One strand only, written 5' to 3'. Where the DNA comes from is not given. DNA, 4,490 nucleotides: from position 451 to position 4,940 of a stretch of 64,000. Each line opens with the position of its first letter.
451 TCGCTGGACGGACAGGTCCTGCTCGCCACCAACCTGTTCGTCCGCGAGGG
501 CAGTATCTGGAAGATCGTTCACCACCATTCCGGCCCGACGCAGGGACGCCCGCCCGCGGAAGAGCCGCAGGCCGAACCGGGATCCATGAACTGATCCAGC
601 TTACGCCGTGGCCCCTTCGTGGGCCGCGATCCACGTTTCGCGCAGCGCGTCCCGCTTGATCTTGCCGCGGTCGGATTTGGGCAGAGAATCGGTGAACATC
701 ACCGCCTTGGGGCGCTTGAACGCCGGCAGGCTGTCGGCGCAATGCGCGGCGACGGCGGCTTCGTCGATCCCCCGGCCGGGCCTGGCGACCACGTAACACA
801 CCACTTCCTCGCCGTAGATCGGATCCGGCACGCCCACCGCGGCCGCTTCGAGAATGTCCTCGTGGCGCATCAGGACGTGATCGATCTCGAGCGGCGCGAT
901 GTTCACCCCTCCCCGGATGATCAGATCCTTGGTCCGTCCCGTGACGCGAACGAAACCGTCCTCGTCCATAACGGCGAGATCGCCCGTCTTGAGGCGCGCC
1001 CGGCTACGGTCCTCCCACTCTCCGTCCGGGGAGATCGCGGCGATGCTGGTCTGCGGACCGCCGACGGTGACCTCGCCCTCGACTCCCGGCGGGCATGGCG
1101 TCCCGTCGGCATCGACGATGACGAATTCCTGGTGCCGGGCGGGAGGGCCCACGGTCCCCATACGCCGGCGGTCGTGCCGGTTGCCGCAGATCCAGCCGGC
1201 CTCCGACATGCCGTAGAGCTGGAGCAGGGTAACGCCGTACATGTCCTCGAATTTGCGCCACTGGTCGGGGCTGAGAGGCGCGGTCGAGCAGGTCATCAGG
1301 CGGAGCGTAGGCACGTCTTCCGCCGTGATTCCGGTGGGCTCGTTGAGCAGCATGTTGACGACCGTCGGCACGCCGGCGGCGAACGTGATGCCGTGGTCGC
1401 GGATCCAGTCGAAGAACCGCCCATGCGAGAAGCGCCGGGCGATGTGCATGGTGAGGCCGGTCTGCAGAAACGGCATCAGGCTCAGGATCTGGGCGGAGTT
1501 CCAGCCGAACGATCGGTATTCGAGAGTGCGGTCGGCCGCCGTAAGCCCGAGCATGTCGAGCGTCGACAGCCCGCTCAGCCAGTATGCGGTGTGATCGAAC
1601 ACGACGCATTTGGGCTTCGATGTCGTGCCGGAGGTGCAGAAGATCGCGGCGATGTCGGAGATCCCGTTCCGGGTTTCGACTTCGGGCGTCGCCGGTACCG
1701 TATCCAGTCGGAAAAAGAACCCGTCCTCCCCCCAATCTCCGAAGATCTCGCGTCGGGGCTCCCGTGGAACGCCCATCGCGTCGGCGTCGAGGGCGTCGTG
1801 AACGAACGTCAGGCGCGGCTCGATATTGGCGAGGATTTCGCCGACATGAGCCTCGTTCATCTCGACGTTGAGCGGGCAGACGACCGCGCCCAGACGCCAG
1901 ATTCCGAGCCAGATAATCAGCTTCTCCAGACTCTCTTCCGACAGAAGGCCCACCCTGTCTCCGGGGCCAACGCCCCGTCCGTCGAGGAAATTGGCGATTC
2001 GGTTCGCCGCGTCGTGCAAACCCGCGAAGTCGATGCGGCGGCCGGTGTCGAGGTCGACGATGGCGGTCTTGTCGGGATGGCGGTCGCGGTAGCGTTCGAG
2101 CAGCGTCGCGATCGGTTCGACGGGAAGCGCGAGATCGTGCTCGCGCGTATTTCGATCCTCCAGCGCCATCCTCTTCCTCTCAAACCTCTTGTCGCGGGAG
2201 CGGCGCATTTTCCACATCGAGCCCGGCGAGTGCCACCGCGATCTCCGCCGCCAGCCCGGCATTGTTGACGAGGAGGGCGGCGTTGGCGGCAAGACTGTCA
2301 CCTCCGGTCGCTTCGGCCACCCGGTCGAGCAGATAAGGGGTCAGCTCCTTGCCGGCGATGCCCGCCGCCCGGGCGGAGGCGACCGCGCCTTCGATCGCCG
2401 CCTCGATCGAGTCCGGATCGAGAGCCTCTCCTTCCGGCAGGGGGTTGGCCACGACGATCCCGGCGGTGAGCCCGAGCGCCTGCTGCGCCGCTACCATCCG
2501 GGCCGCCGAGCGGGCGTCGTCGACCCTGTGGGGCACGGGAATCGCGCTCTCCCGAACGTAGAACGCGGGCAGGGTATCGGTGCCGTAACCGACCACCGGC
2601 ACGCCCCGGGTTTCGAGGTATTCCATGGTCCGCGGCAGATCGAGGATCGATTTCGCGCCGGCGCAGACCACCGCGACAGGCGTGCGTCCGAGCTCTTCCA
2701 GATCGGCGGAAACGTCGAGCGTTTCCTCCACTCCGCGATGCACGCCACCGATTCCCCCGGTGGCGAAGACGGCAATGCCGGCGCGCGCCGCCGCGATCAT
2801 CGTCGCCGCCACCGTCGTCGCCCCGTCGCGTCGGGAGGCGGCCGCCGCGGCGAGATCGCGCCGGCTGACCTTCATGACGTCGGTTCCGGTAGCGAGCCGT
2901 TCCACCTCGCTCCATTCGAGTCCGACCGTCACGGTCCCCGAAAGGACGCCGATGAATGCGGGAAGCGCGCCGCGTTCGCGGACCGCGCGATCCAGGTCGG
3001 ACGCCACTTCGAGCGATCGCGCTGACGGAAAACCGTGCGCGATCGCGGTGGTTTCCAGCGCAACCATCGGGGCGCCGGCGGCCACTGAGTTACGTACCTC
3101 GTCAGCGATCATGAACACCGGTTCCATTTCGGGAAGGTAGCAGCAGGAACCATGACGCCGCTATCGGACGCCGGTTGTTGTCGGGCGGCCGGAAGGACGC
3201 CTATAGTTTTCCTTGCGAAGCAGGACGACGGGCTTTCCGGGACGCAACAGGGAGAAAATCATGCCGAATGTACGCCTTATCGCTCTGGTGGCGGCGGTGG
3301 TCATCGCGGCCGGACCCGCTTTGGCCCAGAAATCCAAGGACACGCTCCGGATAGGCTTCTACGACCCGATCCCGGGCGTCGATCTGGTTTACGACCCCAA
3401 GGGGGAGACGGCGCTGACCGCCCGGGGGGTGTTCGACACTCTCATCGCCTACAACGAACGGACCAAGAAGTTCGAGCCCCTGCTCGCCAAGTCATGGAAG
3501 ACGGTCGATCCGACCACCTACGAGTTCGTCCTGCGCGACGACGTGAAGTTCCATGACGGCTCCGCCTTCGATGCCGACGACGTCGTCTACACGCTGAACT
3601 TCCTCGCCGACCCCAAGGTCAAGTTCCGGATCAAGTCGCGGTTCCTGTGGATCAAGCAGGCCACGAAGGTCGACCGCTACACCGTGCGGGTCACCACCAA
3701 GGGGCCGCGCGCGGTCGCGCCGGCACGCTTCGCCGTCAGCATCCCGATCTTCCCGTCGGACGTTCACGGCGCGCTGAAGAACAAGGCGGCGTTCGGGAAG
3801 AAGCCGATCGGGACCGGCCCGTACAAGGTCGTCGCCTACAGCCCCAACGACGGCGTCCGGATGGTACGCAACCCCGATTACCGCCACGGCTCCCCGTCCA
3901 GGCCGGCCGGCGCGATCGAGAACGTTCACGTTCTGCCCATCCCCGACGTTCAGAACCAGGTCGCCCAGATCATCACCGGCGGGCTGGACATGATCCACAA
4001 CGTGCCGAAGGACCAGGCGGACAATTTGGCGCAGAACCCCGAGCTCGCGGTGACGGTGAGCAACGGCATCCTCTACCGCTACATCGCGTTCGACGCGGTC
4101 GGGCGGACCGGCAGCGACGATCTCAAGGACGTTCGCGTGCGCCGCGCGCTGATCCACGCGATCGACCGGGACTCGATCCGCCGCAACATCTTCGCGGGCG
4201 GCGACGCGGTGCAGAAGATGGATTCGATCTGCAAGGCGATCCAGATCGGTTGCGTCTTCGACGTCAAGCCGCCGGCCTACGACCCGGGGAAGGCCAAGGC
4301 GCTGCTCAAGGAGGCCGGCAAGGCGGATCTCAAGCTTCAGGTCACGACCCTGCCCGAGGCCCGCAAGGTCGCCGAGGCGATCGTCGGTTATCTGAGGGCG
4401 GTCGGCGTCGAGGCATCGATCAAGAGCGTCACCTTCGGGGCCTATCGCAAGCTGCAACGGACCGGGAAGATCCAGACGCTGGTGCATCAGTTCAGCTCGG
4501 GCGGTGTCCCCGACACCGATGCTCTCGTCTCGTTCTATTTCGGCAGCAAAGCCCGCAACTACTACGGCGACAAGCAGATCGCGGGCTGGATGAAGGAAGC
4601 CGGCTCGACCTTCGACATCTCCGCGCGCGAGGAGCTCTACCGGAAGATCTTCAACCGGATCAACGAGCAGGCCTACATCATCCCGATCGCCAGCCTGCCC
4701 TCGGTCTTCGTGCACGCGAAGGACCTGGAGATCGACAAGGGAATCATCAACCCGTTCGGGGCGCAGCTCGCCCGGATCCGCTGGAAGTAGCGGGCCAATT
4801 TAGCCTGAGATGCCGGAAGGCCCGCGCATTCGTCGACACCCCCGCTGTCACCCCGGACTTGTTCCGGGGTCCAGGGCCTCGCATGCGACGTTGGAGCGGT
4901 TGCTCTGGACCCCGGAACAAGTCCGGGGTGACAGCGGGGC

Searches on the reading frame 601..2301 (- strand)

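Call 9: search_protein_families(library=pfam, proteins=[window:601-2301:-])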
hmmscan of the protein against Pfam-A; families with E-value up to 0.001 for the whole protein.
window:601-2301:- (566 aa): 2 families
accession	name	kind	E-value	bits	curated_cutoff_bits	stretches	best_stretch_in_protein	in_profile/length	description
PF00501.34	AMP-binding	-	1.7e-72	244.8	29.9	1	69-418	2-379/384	AMP-binding enzyme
PF13193.12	AMP-binding_C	-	9.4e-19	68.6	24.5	1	472-547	1-76/76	AMP-binding enzyme C-terminal domain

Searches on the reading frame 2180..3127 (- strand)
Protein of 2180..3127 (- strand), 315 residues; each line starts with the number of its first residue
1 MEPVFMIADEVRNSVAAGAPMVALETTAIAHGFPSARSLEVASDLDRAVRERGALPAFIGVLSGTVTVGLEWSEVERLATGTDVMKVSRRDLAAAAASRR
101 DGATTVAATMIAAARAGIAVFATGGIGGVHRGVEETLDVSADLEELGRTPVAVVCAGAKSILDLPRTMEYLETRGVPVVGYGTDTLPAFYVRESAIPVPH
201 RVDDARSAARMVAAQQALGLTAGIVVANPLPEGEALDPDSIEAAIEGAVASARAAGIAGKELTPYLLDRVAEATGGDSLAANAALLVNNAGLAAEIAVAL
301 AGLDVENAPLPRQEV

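Call 9: search_protein_families(library=pfam, proteins=[window:2180-3127:-])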
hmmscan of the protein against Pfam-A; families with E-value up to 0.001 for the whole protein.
window:2180-3127:- (315 aa): 1 family
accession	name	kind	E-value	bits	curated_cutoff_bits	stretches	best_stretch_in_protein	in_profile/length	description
PF04227.17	Indigoidine_A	-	1.1e-119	399.5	25.2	1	10-299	1-291/291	Indigoidine synthase A like protein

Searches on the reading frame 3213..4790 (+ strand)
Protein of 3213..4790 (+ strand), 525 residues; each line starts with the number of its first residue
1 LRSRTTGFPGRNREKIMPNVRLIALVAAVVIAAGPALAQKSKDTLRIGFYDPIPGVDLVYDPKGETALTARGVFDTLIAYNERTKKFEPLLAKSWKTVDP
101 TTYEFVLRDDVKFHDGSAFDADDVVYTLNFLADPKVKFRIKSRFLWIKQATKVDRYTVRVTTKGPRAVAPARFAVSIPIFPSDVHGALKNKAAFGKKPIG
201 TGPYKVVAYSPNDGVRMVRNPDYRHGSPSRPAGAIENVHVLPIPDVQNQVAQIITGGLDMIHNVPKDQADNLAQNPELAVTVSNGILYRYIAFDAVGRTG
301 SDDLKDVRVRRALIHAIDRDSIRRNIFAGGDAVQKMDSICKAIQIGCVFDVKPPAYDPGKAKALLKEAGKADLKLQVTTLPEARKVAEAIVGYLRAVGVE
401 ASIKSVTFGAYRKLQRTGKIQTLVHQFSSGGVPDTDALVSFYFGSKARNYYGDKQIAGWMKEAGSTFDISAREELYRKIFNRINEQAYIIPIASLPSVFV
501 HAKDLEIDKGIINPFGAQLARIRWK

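Call 9: search_protein_families(library=pfam, proteins=[window:3213-4790:+])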
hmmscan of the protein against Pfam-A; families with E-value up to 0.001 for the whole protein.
window:3213-4790:+ (525 aa): 1 family
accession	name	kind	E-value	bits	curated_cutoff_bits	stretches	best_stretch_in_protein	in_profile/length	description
PF00496.27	SBP_bac_5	-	1.5e-75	255.1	32.4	1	86-447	1-365/368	Bacterial extracellular solute-binding proteins, family 5 Middle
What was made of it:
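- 3261..4790 (+): family-5 periplasmic solute-binding protein, inferred cognate SBP of the dppBCDF importer. PF00496, E 1.5e-75 (call 9).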

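Call 39: search_solved_structures(query=window:3213-4790:+, max_evalue=1e-10)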
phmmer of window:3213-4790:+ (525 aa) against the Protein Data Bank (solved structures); distinct sequences matched with E-value up to 1e-10: 63 (the best 60 are shown).
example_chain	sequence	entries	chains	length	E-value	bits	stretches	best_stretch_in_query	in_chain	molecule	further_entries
5u4o_A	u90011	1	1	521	1.4e-36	129.4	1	71-505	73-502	ABC transporter substrate-binding protein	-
6ofq_A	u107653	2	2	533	5.1e-29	104.5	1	62-503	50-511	Heme-binding protein A / AI-2 binding protein A | Heme-binding protein A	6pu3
1uqw_A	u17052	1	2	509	4.2e-28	101.4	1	70-505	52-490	PUTATIVE BINDING PROTEIN YLIB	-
3m8u_A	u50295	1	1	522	3.7e-27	98.3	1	69-494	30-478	Heme-binding protein A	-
5isu_A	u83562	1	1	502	3.4e-25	91.9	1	88-494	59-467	Lmo0135 protein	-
2noo_A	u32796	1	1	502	5.7e-25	91.1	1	73-501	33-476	Nickel-binding periplasmic protein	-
1dpp_A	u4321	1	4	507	2e-24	89.3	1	73-516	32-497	DIPEPTIDE BINDING PROTEIN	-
3tpa_A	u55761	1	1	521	2.1e-24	89.2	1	69-516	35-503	Heme-binding protein A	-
8z1y_F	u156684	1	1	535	2.2e-24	89.1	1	73-516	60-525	Dipeptide-binding protein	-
1dpe_A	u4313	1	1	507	2.3e-24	89.1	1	73-516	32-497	DIPEPTIDE-BINDING PROTEIN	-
8efz_A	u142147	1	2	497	2.4e-24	89.1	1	68-369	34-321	Extracellular solute-binding protein family 5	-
8spm_A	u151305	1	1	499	2.7e-24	88.9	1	72-501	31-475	Nickel ABC transporter, nickel/metallophore periplasmic binding protein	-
3mzb_A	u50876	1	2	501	2.7e-24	88.9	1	72-501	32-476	Nickel-binding periplasmic protein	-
1zlq_A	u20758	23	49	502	2.8e-24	88.8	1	72-501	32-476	Nickel-binding periplasmic protein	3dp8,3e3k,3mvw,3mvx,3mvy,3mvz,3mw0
8z1z_F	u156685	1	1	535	3e-24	88.7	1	73-516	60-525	Dipeptide-binding protein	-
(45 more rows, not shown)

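Call 55: search_protein_families(library=ncbifam, proteins=[window:3213-4790:+], max_evalue=1)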
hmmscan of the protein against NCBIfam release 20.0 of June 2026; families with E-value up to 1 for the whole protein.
window:3213-4790:+ (525 aa): 11 families
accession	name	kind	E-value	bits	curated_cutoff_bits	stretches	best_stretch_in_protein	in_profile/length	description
TIGR02294.1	nickel_nikA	equivalog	2e-45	155.3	393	1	71-506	33-484/501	nickel ABC transporter substrate-binding protein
NF011942.0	PRK15413.1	equivalog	2e-36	125.8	594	1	21-505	9-493/512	glutathione ABC transporter substrate-binding protein GsiB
NF045468.1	Opp5A_nikA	equivalog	2.3e-34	118.7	600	1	61-487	32-451/488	nickel ABC transporter substrate-binding protein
NF045467.1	Opp4A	equivalog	3.9e-34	117.8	650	1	73-498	66-531/556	oligopeptide ABC transporter substrate-binding protein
TIGR04028.1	SBP_KPN_01854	hypoth_equivalog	5.2e-28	97.9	468.5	1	73-504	30-489/509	TIGR04028 family ABC transporter substrate-binding protein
NF011689.0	PRK15109.1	equivalog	1.3e-27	96.7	560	1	70-517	62-530/547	ABC transporter substrate-binding protein SapA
NF043070.1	DppA_dipep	equivalog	9.1e-27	93.8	1005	1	70-516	57-525/535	dipeptide ABC transporter periplasmic-binding protein DppA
NF047575.1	opine_bind_CntA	exception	5.9e-25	87.8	800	1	73-371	65-361/535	staphylopine-dependent metal ABC transporter substrate-binding lipoprotein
NF010149.0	PRK13626.1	equivalog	2.7e-14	52.7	476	1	39-251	116-312/552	HTH-type transcriptional regulator SgrR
NF011684.0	PRK15104.1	equivalog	5.5e-14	51.8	947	1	70-492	66-508/543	oligopeptide ABC transporter substrate-binding protein OppA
NF007287.0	PRK09755.1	equivalog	1.2e-07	31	1098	1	73-497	63-505/535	ABC transporter substrate-binding protein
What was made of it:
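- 3261..4790 (+): No NCBIfam peptide, nickel or opine model reaches its cutoff (call 55).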

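Call 91: find_related_loci(query=window:3261-4790:+, collection=metagenome_contigs, flank=10000)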
Query window:3261-4790:+ (509 aa) in metagenome_contigs; peptide patterns used: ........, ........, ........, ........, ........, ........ (x = any residue, [..] = any of these).
600 stretches matched a pattern (row limit reached: there are more); 423 encode a relative of the query (tblastn E <= 1e-3); the best 80 are kept; 80 distinct loci.
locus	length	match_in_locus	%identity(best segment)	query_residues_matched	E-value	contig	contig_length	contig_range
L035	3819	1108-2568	92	23-509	0e+0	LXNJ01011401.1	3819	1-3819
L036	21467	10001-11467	90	21-509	0e+0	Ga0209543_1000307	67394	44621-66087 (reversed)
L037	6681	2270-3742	79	19-509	0e+0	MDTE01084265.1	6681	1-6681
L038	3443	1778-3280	53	8-508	0e+0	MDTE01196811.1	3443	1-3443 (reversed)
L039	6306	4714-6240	50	8-509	3e-167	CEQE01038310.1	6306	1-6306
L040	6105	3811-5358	49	1-509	6e-165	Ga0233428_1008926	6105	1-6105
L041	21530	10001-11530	49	6-509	3e-162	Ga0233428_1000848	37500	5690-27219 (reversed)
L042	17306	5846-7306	50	23-509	4e-162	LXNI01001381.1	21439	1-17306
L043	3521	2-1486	49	22-509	7e-167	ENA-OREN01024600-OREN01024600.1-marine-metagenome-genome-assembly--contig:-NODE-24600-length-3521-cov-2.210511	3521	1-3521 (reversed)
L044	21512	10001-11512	40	6-508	2e-123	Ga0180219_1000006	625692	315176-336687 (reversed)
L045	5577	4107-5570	36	2-489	8e-88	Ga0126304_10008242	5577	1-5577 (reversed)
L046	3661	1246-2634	37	24-489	1e-87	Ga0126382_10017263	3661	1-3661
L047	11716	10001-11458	36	8-491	3e-86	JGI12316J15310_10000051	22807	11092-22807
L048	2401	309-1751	36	7-491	3e-89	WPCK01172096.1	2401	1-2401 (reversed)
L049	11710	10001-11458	36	8-491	3e-86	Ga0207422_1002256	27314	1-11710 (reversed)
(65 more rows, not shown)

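Call 95: search_protein_families(library=pfam, proteins=[L041:18-665:+, L041:1721-3016:+, L041:3479-4687:+, L041:4684-5760:-, L041:5872-6609:-, L041:6722-8152:+, L041:8177-9433:+, L041:9430-9921:-, L041:15899-16675:+, L041:19794-21428:-])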
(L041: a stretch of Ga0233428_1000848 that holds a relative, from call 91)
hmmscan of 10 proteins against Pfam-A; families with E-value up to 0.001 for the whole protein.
L041:18-665:+ (215 aa): 1 family
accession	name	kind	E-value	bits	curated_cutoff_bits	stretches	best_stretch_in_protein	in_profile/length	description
PF19301.5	LigXa_C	-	7.3e-24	84.9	27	1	12-207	107-295/304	LigXa C-terminal domain like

L041:1721-3016:+ (431 aa): 2 families
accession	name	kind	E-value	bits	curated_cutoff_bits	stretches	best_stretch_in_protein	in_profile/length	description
PF19301.5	LigXa_C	-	1.1e-46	159.8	27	1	134-393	1-259/304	LigXa C-terminal domain like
PF00355.32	Rieske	-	4.4e-19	68.6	20.3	1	27-111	2-84/88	Rieske [2Fe-2S] domain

L041:3479-4687:+ (402 aa): 2 families
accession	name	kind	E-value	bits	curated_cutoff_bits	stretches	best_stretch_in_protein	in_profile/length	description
PF00355.32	Rieske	-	9.5e-16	57.9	20.3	1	47-121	7-82/88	Rieske [2Fe-2S] domain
PF19301.5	LigXa_C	-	0.00024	20.8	27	0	335-377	217-259/304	LigXa C-terminal domain like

L041:4684-5760:- (358 aa): 1 family
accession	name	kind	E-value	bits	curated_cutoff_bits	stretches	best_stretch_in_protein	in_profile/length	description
PF02615.19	Ldh_2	-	1.4e-110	370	38.8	1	3-341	1-333/333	Malate/L-lactate dehydrogenase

L041:5872-6609:- (245 aa): 0 families

L041:6722-8152:+ (476 aa): 1 family
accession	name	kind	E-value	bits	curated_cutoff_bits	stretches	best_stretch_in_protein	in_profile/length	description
PF04909.20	Amidohydro_2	-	8.9e-17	62.2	26.4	1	119-286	61-186/289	Amidohydrolase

L041:8177-9433:+ (418 aa): 3 families
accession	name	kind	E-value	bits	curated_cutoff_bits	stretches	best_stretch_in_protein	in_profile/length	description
PF07690.21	MFS_1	-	8.6e-44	150.3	33.4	2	25-361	4-336/347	Major Facilitator Superfamily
PF05977.19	MFS_3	-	5.9e-37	127.7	27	1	14-404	7-392/524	Transmembrane secretion effector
PF13347.12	MFS_2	-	2e-09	37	27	1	5-143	212-347/427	MFS/sugar transport protein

L041:9430-9921:- (163 aa): 5 families
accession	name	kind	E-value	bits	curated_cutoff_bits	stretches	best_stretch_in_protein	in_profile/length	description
PF01047.28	MarR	-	4.5e-13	49.3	24.6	1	57-114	1-58/59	MarR family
PF12802.13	MarR_2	-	1.7e-07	31.8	27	1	57-113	3-60/61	MarR family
PF13463.12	HTH_27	-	8e-06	26.5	22.2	1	58-123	2-68/68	Winged helix DNA-binding domain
PF01325.25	Fe_dep_repress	-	1.4e-05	25.6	26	1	63-107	12-56/60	Iron dependent repressor, N-terminal DNA binding domain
PF22381.2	Staph_reg_Sar_Rot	-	0.00013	22.5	27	1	52-128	7-83/85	Transcriptional regulator SarA/Rot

L041:15899-16675:+ (258 aa): 5 families
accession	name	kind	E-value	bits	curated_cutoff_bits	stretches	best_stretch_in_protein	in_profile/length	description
PF07729.17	FCD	-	8.3e-24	84.8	24.3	1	117-237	1-124/125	FCD domain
PF00392.27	GntR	-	2.3e-17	62.8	27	1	28-87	2-61/64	Bacterial regulatory proteins, gntR family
PF02082.26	Rrf2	-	8.5e-05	23.2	30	1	52-94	25-67/132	Iron-dependent Transcriptional regulator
PF08279.18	HTH_11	-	0.00013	22.2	25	1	54-82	19-46/55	HTH domain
PF14502.12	HTH_41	-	0.00058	19.7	25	0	46-82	2-38/48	Helix-turn-helix domain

L041:19794-21428:- (544 aa): 7 families
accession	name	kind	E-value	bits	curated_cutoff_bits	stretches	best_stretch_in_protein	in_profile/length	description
PF13426.13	PAS_9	-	2.7e-34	118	27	2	188-291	1-103/103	PAS domain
PF02518.31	HATPase_c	-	2.6e-28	99.1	26.4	1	428-540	2-110/111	Histidine kinase-, DNA gyrase B-, and HSP90-like ATPase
PF00989.32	PAS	-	1.8e-26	92.8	22.6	2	180-289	3-113/113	PAS fold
PF00512.31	HisKA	-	3.7e-20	72.2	26.9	1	312-381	1-66/66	His Kinase A (phospho-acceptor) domain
PF08448.16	PAS_4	-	3.7e-16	59.8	23.1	2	185-293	2-109/110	PAS fold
PF13188.13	PAS_8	-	1.3e-14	53.9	21.8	2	179-220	2-43/65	PAS domain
PF08447.18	PAS_3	-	3e-11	43.9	25.6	1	201-283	2-86/89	PAS fold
